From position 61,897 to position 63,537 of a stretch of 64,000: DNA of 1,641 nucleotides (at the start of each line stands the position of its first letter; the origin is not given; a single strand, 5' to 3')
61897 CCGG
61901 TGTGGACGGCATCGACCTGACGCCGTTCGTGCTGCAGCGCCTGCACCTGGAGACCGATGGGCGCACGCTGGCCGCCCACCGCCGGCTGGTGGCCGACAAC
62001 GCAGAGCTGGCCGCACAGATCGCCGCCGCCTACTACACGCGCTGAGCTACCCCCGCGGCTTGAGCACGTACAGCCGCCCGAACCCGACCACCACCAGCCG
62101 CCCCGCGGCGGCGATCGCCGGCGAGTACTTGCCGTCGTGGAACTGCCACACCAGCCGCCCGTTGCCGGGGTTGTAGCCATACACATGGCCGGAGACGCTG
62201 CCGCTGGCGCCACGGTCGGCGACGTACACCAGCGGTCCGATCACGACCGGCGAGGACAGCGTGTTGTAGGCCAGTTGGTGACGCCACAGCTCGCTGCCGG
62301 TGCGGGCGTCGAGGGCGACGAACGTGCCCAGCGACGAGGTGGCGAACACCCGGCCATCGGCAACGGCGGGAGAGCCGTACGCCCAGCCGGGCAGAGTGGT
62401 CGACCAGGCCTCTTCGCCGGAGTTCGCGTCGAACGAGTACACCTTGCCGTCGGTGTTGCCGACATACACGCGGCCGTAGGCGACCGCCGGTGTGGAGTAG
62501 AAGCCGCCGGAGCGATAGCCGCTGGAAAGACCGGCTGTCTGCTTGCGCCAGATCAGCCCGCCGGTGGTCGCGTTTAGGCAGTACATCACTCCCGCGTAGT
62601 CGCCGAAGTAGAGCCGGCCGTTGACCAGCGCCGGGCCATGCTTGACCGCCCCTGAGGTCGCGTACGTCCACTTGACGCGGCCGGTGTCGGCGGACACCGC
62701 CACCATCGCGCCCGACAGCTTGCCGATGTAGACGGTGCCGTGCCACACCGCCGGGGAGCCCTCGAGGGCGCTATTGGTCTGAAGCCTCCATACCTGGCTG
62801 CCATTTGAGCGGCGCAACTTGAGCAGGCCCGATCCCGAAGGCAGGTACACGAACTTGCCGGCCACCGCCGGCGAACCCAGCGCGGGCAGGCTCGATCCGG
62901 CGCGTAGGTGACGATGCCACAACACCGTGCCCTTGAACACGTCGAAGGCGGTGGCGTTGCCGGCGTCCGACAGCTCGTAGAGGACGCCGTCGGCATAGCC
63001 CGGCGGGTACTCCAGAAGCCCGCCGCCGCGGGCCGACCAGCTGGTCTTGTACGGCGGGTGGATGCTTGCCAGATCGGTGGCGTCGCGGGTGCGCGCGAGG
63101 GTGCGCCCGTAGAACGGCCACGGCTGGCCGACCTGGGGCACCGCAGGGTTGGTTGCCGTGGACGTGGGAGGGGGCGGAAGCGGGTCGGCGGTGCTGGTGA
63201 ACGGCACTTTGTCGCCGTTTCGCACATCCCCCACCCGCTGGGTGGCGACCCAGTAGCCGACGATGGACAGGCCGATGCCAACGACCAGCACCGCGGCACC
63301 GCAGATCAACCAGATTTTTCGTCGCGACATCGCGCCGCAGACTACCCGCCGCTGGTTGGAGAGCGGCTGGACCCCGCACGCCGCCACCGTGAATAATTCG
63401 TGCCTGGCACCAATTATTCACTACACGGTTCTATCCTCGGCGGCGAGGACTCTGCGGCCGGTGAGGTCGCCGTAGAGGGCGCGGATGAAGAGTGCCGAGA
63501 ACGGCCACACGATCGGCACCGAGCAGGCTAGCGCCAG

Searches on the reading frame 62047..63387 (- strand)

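Call 14: search_protein_families(library=pfam, proteins=[window:62047-63387:-], max_evalue=0.01)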
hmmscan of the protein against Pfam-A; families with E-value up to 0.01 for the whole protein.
window:62047-63387:- (446 aa): 6 families
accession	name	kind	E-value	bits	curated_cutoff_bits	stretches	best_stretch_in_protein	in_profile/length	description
PF13360.13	PQQ_2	-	3.4e-68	230.2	27.6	4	266-415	3-143/233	Outer membrane protein assembly factor BamB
PF13570.13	Beta-prop_ACSF4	-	8.8e-44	150.7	133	2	178-416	20-251/329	Beta-alanine-activating enzyme, beta-propeller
PF01011.28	PQQ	-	2.9e-21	76.3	26.7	2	339-373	52-86/595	Glucose/ethanol/alcohol dehydrogenase, beta-propeller domain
PF25293.1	Beta-prop_EMC1_N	-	0.0007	19.8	34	0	349-375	36-62/219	EMC1 N-terminal beta-propeller domain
PF14435.11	SUKH-4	-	0.0021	18.6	25.5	0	197-259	60-118/179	SUKH-4 immunity protein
PF10177.14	DUF2371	-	0.0055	17.5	22.9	1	23-57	40-74/143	Uncharacterised conserved protein (DUF2371)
